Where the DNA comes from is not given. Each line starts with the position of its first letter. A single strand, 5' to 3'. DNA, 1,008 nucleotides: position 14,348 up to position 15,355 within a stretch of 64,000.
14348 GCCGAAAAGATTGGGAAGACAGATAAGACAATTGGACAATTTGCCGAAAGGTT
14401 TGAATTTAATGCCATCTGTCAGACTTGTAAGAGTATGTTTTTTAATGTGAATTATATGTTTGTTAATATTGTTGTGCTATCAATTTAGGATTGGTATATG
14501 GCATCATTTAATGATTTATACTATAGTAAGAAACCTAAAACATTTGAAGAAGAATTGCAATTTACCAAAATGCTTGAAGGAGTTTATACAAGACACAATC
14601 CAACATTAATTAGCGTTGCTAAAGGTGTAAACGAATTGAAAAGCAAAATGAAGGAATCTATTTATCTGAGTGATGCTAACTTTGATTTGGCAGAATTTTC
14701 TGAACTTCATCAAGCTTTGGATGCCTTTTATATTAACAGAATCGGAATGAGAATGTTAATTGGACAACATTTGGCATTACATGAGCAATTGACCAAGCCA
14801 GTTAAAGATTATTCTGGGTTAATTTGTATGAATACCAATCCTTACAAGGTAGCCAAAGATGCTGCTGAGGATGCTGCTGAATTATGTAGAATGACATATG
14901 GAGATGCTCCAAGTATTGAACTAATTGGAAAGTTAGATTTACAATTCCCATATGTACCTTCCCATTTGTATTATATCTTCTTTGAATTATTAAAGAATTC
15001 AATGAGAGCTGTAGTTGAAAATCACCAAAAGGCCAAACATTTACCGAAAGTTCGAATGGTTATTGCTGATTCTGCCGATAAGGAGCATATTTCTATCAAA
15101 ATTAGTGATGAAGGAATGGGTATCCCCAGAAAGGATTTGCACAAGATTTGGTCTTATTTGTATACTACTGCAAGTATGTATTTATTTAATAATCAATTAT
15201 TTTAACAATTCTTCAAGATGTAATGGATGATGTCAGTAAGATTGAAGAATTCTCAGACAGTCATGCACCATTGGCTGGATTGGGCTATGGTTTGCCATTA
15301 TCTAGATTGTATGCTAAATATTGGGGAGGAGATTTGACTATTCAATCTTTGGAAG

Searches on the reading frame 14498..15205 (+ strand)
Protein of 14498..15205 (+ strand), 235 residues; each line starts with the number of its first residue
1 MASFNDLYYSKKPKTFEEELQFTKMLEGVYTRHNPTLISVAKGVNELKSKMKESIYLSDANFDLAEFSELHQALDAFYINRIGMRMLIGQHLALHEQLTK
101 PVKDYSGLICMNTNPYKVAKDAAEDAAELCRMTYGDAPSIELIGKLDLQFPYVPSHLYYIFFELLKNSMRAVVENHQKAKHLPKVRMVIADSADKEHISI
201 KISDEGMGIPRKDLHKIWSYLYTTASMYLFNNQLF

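Call 34: search_protein_families(library=pfam, proteins=[window:14498-15205:+], max_evalue=0.1)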
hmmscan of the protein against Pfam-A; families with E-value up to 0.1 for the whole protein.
window:14498-15205:+ (235 aa): 3 families
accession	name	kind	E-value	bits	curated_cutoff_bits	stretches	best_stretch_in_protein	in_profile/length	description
PF10436.14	BCDHK_Adom3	-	2.7e-23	83.1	24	1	2-110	63-160/160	Mitochondrial branched-chain alpha-ketoacid dehydrogenase kinase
PF02518.31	HATPase_c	-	2.1e-06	28.6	26.4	1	154-223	3-63/111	Histidine kinase-, DNA gyrase B-, and HSP90-like ATPase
PF13589.12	HATPase_c_3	-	0.022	15.2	25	1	162-218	8-54/137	Histidine kinase-, DNA gyrase B-, and HSP90-like ATPase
